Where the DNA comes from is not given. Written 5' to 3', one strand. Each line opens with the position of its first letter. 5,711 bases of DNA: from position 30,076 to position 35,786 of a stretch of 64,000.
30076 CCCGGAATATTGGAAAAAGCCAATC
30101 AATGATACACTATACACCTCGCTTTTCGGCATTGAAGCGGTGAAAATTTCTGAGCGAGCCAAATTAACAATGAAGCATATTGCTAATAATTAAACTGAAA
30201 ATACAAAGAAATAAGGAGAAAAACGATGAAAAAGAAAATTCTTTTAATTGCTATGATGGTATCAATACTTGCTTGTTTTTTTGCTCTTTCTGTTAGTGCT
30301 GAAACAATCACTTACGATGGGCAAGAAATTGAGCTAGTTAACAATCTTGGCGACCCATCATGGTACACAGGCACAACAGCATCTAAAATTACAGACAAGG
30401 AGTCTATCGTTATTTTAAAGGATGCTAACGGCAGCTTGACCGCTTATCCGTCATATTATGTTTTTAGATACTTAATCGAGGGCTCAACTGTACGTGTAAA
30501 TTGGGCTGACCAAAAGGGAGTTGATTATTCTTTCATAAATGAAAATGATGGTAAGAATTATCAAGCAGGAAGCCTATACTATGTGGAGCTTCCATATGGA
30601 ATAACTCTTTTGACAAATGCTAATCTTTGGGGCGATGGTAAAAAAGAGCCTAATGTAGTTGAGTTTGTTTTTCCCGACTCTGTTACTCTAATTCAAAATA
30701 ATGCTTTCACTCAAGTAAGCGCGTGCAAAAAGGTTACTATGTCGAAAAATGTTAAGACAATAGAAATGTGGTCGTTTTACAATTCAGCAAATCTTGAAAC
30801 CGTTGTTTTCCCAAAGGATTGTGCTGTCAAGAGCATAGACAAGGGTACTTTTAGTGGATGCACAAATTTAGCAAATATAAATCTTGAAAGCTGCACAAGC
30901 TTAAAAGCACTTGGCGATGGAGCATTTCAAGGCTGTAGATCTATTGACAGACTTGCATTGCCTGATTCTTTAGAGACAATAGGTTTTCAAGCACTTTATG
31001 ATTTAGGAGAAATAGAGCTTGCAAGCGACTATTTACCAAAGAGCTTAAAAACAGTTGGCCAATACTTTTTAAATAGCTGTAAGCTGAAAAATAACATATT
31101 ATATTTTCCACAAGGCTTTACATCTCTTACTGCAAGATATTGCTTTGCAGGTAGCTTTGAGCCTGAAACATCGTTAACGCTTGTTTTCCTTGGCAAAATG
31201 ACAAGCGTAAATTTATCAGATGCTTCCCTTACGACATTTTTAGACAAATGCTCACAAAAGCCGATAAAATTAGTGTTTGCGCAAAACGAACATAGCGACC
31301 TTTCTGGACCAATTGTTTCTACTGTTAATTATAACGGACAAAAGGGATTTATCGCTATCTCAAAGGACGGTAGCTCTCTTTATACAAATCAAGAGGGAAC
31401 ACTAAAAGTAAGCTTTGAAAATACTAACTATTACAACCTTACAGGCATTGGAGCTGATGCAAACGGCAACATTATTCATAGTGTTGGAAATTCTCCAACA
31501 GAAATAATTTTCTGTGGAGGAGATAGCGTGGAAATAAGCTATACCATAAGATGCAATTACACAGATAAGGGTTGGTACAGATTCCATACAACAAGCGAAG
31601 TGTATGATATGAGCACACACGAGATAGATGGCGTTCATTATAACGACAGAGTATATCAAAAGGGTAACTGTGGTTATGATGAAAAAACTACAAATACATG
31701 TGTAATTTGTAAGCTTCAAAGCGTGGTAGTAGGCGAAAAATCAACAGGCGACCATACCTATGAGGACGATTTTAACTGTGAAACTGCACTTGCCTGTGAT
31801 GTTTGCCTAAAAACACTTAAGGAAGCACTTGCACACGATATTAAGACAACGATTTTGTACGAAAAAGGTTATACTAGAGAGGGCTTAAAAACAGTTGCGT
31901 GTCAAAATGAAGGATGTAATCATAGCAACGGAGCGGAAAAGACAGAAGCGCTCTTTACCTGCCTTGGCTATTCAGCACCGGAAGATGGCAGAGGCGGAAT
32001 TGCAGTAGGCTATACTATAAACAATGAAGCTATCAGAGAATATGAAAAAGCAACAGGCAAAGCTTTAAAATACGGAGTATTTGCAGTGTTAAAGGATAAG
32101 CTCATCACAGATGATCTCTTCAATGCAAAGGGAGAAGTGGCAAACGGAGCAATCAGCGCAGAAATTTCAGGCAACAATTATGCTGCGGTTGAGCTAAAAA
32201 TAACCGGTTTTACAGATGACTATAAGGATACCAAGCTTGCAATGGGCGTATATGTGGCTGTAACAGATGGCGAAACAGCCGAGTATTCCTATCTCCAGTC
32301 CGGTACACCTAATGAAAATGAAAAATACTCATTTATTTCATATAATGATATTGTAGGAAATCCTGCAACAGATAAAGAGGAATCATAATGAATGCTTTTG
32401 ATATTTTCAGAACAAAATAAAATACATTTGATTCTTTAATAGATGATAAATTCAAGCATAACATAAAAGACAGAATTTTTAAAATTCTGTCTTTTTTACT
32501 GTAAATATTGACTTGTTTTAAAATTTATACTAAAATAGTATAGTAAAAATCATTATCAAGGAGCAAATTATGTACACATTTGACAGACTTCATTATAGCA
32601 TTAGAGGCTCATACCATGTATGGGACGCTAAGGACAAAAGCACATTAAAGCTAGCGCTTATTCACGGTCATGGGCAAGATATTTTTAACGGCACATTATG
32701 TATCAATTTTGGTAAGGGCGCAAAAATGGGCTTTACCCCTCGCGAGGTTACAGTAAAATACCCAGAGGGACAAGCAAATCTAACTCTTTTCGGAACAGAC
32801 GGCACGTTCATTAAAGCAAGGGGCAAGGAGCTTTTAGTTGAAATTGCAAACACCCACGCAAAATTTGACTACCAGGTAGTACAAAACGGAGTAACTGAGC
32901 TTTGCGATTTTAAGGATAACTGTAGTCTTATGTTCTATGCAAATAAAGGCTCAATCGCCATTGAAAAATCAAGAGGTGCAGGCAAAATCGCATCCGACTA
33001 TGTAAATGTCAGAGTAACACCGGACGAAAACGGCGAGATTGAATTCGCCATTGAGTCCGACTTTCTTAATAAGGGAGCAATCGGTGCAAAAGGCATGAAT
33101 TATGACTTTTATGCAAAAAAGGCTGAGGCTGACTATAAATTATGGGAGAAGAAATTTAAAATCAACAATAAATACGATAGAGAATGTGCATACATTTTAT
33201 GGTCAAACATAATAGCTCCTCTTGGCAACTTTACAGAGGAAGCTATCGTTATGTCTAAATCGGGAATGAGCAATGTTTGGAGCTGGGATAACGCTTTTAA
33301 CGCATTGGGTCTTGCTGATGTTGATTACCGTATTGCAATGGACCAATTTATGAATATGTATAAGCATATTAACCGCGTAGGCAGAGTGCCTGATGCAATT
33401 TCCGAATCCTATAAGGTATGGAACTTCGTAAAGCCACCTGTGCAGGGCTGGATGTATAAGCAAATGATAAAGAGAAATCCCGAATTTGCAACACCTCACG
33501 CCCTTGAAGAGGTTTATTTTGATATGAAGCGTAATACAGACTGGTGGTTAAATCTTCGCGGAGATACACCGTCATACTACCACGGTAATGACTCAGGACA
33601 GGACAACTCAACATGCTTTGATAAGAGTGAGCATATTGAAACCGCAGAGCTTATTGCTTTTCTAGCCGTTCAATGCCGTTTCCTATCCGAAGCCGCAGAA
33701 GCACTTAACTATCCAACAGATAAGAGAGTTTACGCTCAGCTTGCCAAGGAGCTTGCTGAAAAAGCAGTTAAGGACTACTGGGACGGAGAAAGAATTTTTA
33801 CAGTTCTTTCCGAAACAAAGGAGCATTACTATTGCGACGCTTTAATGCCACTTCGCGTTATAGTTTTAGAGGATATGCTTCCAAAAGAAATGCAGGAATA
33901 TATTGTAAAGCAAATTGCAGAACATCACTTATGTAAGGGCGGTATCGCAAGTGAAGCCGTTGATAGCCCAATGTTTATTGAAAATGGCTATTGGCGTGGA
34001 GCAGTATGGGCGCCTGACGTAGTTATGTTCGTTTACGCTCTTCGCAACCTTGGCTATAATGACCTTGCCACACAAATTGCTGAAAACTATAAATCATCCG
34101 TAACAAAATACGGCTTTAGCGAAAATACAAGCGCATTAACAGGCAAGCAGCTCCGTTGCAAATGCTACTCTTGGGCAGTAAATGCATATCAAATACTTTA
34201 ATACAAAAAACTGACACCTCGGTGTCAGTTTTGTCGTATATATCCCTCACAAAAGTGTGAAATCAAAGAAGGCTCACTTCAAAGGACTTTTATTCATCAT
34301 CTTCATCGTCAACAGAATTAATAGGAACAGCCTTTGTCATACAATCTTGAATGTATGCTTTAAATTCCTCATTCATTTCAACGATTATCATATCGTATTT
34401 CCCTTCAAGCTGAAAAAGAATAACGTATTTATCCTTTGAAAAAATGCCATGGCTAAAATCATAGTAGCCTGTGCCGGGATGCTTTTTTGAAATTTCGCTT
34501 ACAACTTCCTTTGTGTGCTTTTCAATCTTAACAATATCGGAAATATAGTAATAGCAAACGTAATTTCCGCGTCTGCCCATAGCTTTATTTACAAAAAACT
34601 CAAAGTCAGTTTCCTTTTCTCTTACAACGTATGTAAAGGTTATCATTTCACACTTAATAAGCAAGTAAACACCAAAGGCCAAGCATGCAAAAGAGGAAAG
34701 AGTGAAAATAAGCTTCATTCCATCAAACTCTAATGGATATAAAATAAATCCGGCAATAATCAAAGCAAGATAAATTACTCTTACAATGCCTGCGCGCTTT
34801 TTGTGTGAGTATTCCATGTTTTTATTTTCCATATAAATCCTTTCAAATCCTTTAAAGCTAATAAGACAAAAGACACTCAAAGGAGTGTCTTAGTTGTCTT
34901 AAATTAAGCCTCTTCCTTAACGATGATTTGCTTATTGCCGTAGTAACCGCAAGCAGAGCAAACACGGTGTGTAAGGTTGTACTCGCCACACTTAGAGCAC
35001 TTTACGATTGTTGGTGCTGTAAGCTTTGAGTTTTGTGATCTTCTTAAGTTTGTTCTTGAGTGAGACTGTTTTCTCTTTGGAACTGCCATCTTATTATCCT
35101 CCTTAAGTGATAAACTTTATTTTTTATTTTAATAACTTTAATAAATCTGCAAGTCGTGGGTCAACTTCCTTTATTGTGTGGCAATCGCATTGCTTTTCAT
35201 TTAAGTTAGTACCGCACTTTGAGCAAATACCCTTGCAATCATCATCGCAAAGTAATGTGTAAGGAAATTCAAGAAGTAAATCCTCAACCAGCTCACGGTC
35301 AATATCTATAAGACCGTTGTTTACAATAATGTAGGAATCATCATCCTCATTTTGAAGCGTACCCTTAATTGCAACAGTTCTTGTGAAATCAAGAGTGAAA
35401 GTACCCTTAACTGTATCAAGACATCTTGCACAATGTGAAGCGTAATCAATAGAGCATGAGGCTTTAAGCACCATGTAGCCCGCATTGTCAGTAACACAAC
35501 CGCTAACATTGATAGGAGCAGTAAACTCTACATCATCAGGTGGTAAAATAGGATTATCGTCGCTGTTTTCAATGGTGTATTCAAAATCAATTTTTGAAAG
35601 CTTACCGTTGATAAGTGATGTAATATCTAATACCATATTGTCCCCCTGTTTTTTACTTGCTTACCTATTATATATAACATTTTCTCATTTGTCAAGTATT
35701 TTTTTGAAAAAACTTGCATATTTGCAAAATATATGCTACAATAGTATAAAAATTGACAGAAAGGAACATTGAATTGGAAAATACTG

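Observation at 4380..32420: Six paralogous cassettes: a secreted passenger protein carrying a shared ~137-aa module, then a conserved 49-aa ORF and a hairpin terminator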

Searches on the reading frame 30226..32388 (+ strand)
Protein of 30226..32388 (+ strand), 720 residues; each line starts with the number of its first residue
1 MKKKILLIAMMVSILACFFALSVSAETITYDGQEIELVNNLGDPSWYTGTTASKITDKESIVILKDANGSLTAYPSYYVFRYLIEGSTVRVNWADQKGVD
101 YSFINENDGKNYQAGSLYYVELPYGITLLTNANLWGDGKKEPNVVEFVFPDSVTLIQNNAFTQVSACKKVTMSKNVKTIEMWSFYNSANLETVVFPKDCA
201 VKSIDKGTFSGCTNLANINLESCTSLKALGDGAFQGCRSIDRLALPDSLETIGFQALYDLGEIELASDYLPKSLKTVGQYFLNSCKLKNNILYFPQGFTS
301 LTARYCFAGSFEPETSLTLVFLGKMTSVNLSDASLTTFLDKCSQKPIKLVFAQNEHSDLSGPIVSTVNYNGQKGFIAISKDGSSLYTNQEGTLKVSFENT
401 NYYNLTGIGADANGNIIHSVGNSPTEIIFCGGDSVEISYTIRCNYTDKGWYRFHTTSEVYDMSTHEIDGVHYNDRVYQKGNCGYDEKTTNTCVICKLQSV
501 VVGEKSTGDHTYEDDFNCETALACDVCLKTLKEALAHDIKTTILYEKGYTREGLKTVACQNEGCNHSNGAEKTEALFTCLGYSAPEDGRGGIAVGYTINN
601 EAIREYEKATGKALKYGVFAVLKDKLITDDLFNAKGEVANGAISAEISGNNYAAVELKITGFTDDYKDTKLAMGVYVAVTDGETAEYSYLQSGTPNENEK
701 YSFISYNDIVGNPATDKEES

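Call 4: search_protein_families(library=pfam, proteins=[window:30226-32388:+], max_evalue=0.01)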
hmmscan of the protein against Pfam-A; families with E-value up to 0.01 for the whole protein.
window:30226-32388:+ (720 aa): 2 families
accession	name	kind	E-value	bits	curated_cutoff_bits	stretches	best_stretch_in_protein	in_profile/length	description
PF13306.12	LRR_5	-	1.3e-37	129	27.7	2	143-259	12-122/127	BspA type Leucine rich repeat region (6 copies)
PF13855.12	LRR_8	-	5.4e-05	23.3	27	1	201-245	13-56/61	Leucine rich repeat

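Call 5: search_protein_families(library=ncbifam, proteins=[window:30226-32388:+], max_evalue=0.01)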
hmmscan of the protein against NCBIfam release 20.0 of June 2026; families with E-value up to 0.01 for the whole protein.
window:30226-32388:+ (720 aa): 1 family
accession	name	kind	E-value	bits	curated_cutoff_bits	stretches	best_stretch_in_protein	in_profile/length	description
NF047961.1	adhesin_HupY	equivalog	1.5e-08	33.2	1250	1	185-288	183-279/978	leucine-rich repeat adhesin HupY/LrrG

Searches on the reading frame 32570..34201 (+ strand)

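Call 8: search_protein_families(library=pfam, proteins=[window:32570-34201:+], max_evalue=0.001)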
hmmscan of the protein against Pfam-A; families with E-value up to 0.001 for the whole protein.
window:32570-34201:+ (543 aa): 4 families
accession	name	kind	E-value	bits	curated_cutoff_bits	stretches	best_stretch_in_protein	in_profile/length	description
PF22422.2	MGH1-like_GH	-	2.2e-35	123.3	27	1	235-535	3-355/356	Mannosylglycerate hydrolase MGH1-like glycoside hydrolase domain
PF01204.24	Trehalase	-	1.7e-08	34.2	21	1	342-513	289-464/512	Trehalase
PF17389.8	Bac_rhamnosid6H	-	0.00052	19.8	24.5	1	311-454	119-259/339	Bacterial alpha-L-rhamnosidase 6 hairpin glycosidase domain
PF03200.22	Glyco_hydro_63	-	0.00093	18.5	22.4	0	443-502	367-432/492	Glycosyl hydrolase family 63 C-terminal domain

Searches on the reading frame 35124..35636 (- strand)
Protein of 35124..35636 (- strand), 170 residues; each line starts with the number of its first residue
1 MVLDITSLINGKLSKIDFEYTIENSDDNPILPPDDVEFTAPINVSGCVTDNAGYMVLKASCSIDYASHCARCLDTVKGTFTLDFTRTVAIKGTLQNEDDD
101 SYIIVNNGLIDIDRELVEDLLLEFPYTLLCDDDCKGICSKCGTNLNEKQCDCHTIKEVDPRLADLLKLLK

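Call 43: search_protein_families(library=pfam, proteins=[window:35124-35636:-], max_evalue=0.0001)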
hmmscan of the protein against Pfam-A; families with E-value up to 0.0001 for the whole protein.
window:35124-35636:- (170 aa): 1 family
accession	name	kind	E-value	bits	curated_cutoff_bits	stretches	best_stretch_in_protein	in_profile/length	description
PF02620.22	YceD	-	4.3e-23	82.1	33.2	1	58-168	2-118/119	Large ribosomal RNA subunit accumulation protein YceD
